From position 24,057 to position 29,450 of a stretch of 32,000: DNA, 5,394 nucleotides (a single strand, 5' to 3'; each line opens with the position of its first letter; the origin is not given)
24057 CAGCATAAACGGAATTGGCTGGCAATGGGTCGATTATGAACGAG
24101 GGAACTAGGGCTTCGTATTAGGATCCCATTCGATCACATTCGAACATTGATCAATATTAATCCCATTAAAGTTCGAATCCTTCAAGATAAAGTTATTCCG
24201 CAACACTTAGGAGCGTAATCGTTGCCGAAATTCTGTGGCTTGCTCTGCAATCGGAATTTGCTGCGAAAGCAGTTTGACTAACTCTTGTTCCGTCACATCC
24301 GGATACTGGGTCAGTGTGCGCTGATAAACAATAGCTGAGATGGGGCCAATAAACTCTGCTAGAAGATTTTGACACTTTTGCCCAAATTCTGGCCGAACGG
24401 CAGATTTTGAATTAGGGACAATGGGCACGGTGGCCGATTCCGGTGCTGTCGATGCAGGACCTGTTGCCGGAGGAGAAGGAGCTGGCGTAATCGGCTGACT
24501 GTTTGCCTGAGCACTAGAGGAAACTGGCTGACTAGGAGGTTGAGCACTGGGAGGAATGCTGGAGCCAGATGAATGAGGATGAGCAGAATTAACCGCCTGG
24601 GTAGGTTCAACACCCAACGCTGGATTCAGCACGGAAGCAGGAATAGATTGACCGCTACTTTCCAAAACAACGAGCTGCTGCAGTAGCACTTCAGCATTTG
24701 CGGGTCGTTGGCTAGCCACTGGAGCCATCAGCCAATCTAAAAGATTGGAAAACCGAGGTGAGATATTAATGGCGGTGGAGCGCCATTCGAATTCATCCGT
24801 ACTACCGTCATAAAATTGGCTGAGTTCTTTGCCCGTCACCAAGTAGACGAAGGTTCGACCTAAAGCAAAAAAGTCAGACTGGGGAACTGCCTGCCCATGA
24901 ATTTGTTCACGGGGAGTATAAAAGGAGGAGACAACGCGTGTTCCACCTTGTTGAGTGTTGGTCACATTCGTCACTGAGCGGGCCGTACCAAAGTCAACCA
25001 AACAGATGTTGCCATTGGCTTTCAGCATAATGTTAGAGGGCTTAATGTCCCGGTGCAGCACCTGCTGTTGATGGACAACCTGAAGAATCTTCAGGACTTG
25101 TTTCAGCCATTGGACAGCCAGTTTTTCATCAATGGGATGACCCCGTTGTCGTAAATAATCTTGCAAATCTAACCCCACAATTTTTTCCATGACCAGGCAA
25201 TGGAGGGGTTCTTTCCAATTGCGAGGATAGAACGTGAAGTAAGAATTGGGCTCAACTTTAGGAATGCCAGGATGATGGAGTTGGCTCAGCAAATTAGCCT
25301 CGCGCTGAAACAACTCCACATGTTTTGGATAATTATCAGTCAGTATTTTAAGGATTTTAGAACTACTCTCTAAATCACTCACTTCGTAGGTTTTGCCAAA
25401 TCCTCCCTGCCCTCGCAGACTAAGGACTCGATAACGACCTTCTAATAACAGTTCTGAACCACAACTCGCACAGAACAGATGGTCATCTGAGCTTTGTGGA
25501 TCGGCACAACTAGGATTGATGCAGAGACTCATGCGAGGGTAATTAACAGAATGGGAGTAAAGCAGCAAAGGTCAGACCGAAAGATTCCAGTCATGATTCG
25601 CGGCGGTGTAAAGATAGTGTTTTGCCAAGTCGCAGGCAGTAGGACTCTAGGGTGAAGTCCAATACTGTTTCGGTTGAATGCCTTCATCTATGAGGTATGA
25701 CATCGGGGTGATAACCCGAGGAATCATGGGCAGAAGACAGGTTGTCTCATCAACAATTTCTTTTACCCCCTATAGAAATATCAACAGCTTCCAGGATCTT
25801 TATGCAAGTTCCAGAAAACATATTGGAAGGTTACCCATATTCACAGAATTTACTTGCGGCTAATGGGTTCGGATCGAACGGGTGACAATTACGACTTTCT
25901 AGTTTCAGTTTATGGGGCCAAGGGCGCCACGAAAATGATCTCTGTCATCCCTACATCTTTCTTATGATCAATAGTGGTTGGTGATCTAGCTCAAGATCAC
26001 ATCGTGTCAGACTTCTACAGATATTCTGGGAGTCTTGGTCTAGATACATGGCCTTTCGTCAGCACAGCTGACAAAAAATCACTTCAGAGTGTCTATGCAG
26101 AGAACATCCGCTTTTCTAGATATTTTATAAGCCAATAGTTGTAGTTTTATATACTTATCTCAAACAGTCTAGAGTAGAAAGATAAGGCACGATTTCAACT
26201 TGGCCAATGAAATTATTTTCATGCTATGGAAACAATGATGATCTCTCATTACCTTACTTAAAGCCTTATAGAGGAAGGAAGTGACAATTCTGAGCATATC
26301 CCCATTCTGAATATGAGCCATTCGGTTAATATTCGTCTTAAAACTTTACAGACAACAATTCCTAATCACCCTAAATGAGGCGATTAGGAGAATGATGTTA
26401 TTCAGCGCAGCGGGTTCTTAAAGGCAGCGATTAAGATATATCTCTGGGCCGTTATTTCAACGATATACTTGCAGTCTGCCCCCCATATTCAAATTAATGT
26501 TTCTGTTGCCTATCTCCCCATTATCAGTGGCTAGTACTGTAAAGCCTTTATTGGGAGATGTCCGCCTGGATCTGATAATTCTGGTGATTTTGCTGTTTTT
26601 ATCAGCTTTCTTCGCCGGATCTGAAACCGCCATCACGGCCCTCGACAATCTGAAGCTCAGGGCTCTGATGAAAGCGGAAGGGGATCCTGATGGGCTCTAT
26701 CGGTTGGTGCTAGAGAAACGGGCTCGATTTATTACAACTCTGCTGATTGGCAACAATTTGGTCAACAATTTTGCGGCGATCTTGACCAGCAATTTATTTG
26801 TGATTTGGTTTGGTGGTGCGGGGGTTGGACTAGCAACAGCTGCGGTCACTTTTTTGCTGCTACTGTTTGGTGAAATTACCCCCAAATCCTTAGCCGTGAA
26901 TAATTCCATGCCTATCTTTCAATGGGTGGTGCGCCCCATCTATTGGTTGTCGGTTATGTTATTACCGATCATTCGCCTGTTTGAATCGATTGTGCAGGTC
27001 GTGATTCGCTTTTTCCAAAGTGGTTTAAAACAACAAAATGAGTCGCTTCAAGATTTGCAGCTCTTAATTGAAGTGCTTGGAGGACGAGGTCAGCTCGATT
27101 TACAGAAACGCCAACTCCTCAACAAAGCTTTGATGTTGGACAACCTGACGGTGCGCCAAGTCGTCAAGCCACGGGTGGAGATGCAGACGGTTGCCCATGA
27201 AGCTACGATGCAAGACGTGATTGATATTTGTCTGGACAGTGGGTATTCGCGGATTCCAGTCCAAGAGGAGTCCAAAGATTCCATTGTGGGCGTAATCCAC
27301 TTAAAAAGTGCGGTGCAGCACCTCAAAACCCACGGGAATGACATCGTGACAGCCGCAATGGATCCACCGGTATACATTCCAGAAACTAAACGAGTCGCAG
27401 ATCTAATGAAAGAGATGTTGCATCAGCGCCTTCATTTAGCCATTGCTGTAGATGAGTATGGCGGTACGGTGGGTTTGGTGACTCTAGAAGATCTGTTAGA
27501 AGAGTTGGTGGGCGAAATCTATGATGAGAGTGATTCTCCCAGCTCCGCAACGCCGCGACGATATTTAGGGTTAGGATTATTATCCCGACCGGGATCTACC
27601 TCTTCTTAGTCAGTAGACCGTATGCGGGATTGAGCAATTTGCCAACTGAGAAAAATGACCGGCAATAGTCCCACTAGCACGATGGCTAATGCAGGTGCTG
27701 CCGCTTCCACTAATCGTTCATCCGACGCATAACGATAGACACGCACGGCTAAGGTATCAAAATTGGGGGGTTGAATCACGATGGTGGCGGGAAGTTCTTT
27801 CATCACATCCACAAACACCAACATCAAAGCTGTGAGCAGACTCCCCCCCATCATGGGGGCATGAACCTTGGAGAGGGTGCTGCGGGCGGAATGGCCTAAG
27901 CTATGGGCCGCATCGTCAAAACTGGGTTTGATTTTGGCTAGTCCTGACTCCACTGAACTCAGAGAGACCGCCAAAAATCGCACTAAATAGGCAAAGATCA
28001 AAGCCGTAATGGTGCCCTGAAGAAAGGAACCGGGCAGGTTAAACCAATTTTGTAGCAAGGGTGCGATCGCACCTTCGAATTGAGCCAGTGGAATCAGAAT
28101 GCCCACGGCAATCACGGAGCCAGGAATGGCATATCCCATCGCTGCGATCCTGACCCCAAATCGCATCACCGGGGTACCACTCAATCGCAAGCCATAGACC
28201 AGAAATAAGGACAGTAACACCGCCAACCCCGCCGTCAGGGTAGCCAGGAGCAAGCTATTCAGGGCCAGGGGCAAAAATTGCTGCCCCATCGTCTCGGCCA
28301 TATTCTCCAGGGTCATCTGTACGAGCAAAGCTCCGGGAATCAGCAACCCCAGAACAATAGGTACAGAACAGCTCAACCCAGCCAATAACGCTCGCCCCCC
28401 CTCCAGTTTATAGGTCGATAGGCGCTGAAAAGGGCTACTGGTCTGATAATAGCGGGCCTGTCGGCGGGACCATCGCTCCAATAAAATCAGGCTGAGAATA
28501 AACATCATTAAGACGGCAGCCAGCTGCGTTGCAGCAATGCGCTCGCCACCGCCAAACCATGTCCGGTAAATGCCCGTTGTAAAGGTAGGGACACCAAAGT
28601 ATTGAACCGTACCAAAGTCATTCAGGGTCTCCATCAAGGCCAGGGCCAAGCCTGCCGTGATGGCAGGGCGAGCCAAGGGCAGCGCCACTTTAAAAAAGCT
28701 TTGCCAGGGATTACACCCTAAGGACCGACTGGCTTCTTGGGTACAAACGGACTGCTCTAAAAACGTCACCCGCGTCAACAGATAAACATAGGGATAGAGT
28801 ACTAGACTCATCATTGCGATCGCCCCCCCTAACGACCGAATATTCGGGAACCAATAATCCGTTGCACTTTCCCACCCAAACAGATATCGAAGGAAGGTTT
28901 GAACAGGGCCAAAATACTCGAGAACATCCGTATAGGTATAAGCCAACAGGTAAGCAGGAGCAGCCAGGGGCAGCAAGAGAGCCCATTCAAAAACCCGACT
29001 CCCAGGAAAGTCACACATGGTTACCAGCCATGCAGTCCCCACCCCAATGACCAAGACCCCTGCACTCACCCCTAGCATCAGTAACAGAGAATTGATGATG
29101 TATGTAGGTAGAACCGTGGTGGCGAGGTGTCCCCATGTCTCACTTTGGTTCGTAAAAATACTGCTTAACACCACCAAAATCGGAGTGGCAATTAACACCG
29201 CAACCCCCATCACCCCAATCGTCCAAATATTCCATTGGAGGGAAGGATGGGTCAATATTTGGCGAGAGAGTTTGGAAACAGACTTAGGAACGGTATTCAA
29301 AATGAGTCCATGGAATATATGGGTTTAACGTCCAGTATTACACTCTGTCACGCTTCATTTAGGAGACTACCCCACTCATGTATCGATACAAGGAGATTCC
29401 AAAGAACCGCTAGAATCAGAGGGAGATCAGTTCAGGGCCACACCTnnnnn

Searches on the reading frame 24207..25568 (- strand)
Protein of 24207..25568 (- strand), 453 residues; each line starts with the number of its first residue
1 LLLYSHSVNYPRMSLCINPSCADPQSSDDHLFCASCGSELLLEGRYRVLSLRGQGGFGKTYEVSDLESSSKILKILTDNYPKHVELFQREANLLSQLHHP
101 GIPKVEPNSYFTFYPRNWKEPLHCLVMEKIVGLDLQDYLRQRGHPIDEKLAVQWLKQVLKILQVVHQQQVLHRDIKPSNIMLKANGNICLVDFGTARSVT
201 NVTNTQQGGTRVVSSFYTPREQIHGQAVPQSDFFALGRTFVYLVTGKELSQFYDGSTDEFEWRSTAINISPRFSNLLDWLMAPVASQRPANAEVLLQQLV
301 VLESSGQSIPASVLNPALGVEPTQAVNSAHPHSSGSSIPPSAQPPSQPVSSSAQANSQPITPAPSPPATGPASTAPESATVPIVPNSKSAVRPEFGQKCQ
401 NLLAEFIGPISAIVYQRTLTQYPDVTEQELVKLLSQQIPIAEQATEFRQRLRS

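Call 68: search_protein_families(library=pfam, proteins=[window:24207-25568:-], max_evalue=0.00001)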
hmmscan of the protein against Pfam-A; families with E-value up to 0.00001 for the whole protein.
window:24207-25568:- (453 aa): 5 families
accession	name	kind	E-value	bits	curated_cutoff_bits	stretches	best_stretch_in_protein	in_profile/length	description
PF00069.31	Pkinase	-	9.3e-33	114.2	31.7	1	48-296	3-259/263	Protein kinase domain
PF07714.23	PK_Tyr_Ser-Thr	-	1.8e-20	73.8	23.1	1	53-245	8-199/258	Protein tyrosine and serine/threonine kinase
PF06293.20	Kdo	-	3.4e-08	33.6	21.3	1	86-202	57-175/207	Lipopolysaccharide kinase (Kdo/WaaP) family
PF03109.22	ABC1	-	7.3e-07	29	22.9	1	124-202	144-220/244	ABC1 atypical kinase-like domain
PF01636.29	APH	-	1.8e-06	28.4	23.2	0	149-197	149-198/239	Phosphotransferase enzyme family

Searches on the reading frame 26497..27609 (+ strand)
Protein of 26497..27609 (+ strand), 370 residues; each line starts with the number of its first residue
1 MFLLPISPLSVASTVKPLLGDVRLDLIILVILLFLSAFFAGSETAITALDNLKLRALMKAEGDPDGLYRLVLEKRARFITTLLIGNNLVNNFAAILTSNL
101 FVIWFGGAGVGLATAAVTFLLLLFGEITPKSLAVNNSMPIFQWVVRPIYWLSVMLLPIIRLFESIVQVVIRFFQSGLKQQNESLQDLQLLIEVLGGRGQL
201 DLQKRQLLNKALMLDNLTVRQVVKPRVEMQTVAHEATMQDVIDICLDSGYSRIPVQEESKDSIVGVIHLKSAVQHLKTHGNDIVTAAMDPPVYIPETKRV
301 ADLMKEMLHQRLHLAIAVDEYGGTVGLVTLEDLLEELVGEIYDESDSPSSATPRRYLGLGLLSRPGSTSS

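Call 68: search_protein_families(library=pfam, proteins=[window:26497-27609:+], max_evalue=0.00001)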
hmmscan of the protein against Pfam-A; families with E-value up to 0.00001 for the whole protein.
window:26497-27609:+ (370 aa): 2 families
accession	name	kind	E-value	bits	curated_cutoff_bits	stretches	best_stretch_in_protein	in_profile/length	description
PF01595.25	CNNM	-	6.1e-41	140.5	28.4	1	27-192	1-169/181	Cyclin M transmembrane N-terminal domain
PF00571.33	CBS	-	4.3e-15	56.2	24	1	288-338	6-56/57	CBS domain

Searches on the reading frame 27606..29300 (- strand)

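Call 68: search_protein_families(library=pfam, proteins=[window:27606-29300:-], max_evalue=0.00001)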
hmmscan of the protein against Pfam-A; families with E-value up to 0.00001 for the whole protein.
window:27606-29300:- (564 aa): 1 family
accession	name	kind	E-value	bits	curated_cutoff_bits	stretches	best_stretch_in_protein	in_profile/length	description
PF00528.27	BPD_transp_1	-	1.6e-14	54.5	26.4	2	97-273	13-171/184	Binding-protein-dependent transport system inner membrane component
